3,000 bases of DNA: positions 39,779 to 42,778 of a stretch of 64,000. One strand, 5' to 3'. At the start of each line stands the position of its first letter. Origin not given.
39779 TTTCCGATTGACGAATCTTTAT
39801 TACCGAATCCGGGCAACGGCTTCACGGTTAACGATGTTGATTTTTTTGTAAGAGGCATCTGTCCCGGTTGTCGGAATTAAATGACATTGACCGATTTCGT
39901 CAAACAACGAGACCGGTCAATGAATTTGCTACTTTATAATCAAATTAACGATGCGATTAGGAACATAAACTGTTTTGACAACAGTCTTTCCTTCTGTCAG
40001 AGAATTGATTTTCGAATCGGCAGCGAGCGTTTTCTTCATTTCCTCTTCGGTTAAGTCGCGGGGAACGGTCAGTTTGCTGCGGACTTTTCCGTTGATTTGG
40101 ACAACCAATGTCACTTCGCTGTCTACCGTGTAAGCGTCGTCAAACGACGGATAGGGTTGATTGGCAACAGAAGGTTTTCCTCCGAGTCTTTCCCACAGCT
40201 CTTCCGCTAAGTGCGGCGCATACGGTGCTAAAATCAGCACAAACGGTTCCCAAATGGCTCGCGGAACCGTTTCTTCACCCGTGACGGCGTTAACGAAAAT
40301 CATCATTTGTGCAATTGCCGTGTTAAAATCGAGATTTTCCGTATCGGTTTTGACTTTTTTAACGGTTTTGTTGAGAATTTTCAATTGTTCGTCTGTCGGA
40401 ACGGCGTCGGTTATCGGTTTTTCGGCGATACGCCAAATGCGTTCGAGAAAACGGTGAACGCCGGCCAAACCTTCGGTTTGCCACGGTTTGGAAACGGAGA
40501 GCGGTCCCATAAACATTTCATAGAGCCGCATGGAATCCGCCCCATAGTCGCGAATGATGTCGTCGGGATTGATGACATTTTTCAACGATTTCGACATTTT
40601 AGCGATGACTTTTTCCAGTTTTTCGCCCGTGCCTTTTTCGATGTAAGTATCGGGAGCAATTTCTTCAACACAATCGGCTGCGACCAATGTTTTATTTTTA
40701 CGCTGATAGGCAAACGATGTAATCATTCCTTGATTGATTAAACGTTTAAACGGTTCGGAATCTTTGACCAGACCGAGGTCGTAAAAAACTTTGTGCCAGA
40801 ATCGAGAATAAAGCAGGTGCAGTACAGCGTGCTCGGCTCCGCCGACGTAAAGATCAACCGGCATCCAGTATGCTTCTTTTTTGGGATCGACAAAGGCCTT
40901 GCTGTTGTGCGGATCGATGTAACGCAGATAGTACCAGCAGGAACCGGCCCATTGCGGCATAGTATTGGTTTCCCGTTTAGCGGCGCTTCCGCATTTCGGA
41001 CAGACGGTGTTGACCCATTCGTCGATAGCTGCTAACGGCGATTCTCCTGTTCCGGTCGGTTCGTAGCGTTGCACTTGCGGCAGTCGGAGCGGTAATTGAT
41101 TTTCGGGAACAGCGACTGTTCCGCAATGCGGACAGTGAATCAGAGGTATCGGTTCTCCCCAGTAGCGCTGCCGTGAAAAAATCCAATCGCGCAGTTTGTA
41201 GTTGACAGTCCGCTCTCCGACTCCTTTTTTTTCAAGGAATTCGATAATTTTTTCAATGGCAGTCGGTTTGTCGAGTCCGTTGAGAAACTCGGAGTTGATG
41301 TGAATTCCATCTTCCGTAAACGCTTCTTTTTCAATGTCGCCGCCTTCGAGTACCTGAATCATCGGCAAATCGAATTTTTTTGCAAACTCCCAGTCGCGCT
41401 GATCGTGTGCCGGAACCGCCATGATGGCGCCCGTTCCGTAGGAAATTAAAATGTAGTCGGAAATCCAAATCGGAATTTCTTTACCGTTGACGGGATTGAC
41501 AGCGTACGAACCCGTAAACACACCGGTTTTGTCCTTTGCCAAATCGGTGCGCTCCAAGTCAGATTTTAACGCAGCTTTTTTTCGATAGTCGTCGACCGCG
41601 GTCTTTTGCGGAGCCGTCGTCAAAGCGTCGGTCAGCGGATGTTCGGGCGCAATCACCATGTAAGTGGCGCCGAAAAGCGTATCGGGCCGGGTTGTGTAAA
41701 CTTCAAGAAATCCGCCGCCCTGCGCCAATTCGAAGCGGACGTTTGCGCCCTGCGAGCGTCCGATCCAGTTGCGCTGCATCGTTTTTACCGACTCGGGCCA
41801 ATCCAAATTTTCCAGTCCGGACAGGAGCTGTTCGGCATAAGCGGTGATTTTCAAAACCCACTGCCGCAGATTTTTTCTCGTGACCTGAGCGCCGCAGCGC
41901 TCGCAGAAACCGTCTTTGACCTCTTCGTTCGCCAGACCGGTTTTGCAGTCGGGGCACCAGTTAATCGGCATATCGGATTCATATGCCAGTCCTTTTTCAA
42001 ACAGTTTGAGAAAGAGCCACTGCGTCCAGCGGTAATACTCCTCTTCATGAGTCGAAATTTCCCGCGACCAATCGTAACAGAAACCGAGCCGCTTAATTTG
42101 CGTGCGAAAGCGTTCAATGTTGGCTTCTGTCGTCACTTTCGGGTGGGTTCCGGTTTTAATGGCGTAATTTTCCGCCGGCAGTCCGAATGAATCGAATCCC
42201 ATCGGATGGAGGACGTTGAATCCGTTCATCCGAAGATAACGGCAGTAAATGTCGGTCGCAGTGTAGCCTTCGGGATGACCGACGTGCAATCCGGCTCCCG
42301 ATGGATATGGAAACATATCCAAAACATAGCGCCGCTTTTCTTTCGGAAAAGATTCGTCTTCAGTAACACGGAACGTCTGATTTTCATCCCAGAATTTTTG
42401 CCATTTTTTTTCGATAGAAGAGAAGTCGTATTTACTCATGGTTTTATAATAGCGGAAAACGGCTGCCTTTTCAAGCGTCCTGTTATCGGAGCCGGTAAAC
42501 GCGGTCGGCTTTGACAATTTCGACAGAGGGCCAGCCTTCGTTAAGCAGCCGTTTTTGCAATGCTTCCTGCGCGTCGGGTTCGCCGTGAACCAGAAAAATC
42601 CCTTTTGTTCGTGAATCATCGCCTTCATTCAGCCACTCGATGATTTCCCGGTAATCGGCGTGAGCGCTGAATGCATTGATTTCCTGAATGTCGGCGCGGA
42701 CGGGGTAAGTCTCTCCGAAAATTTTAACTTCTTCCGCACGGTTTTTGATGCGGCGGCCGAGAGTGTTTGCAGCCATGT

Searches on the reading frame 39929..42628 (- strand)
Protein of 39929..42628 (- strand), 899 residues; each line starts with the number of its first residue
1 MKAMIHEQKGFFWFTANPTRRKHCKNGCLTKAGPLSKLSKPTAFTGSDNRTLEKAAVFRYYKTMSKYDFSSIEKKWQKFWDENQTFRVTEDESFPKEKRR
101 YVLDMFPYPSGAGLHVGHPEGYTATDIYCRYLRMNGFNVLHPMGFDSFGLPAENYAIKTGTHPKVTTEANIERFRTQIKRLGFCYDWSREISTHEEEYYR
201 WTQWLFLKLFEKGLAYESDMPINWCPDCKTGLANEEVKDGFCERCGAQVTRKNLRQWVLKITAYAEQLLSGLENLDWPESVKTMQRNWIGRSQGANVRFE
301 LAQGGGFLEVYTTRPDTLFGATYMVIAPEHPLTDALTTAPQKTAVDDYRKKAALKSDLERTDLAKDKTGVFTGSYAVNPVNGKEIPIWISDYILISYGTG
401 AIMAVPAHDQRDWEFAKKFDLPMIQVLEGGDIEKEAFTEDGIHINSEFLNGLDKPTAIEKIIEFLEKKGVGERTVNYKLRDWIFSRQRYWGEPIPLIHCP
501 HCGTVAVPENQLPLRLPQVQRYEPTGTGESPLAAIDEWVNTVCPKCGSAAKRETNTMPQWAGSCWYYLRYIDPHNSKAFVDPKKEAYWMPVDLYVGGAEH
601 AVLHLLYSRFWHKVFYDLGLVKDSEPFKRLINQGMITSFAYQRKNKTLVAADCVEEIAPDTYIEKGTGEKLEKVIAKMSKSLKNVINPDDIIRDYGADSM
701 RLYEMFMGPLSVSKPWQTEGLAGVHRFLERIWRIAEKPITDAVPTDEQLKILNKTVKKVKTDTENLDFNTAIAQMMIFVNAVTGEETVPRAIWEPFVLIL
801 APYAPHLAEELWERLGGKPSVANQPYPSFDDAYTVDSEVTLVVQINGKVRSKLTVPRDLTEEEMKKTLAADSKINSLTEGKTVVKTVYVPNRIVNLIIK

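Call 67: search_protein_families(library=ncbifam, proteins=[window:39929-42628:-], max_evalue=1e-10)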
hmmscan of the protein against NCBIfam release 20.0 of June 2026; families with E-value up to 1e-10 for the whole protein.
window:39929-42628:- (899 aa): 15 families
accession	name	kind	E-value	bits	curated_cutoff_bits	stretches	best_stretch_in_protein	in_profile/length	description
TIGR00396.1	leuS_bact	equivalog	0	1148.9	548.4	1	67-899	1-843/843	leucine--tRNA ligase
TIGR00422.1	valS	equivalog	1.3e-77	261.6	612.1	2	65-238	3-188/863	valine--tRNA ligase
NF009687.0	PRK13208.1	equivalog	6.5e-72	242.9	738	1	64-239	7-191/801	valine--tRNA ligase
NF008957.0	PRK12300.1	subfamily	3e-66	224.1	677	4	65-152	2-85/946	leucine--tRNA ligase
NF004349.1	PRK05729.1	equivalog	4.1e-62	210.6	704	3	65-331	2-229/860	valine--tRNA ligase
TIGR00392.1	ileS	equivalog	7.7e-56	189.8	621.4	1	65-469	4-394/861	isoleucine--tRNA ligase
TIGR00395.1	leuS_arch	equivalog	8.8e-53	179.5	648.5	3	171-413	121-316/938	leucine--tRNA ligase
NF011492.0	PRK14900.1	equivalog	1.2e-39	135.9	1783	1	66-238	12-198/1044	valine--tRNA ligase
NF000540.1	alt_ValS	exception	3e-32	111.5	900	1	68-154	5-88/827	valine--tRNA ligase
TIGR00398.1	metG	equivalog_domain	2.3e-26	92.6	336.35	1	106-251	7-148/530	methionine--tRNA ligase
NF008900.0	PRK12267.1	equivalog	2.1e-20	72.8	598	1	97-273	3-177/648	methionine--tRNA ligase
NF001100.0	PRK00133.1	equivalog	1.1e-19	70.5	587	1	98-248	5-151/676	methionine--tRNA ligase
NF000258.1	MupB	exception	1.1e-18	66.5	1900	0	73-244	9-195/1033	mupirocin-resistant isoleucine--tRNA ligase MupB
NF000257.1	MupA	exception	5e-17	60.9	1900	0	74-240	10-191/1024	mupirocin-resistant isoleucine--tRNA ligase MupA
NF040702.1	ileS_w_GNAT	exception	6.6e-14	50.5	1999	0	68-238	18-208/1100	isoleucine--tRNA ligase, N-acetyltransferase domain-containing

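Call 69: find_homologous_proteins(query=window:39932-42436:-, max_evalue=1e-100)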
Query window:39932-42436:- (835 aa): 8000 proteins with E <= 1e-100 among 8000 candidates; the best 120 are listed.
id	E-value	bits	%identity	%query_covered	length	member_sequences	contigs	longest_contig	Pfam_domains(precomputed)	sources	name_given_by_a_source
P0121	0.0e+0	1956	99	100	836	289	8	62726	PF09334.18,PF08264.20,PF13603.13,PF00133.29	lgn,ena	-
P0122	0.0e+0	1748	87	100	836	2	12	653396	PF09334.18,PF08264.20,PF13603.13,PF00133.29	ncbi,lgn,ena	-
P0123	0.0e+0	1748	87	100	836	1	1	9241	PF09334.18,PF08264.20,PF13603.13,PF00133.29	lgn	-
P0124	0.0e+0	1719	86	100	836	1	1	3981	PF09334.18,PF08264.20,PF13603.13,PF00133.29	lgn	-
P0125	0.0e+0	1719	86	100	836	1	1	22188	PF09334.18,PF08264.20,PF13603.13,PF00133.29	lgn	-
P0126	0.0e+0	1715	85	100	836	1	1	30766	PF09334.18,PF08264.20,PF13603.13,PF00133.29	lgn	-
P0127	0.0e+0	1714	85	100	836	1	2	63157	PF09334.18,PF08264.20,PF13603.13,PF00133.29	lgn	-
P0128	0.0e+0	1713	85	100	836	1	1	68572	PF09334.18,PF08264.20,PF13603.13,PF00133.29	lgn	-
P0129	0.0e+0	1494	-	-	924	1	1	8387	PF09334.18,PF08264.20,PF13603.13,PF00133.29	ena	-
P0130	0.0e+0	1462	71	100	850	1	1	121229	PF09334.18,PF01406.26,PF08264.20,PF13603.13,PF00133.29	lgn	-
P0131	0.0e+0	1460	70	100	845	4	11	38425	PF09334.18,PF01406.26,PF08264.20,PF13603.13,PF00133.29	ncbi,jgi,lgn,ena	-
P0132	0.0e+0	1460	70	100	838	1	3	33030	PF09334.18,PF01406.26,PF08264.20,PF13603.13,PF00133.29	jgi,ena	-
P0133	0.0e+0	1459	70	100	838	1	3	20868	PF09334.18,PF01406.26,PF08264.20,PF13603.13,PF00133.29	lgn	-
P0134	0.0e+0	1459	71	100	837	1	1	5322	PF09334.18,PF01406.26,PF08264.20,PF13603.13,PF00133.29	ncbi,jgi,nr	ncbi:MAG: leucine--tRNA ligase [Spirochaetales bacterium]|jgi:leucyl-tRNA synthetase|nr:leucine--tRN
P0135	0.0e+0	1459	70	100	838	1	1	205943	PF09334.18,PF01406.26,PF08264.20,PF13603.13,PF00133.29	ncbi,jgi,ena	jgi:leucyl-tRNA synthetase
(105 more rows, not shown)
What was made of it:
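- Closest known: Treponema pallidum tp0126. Different: The host belongs to a different family; it is Sphaerochaeta-related by LeuS (call 69).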
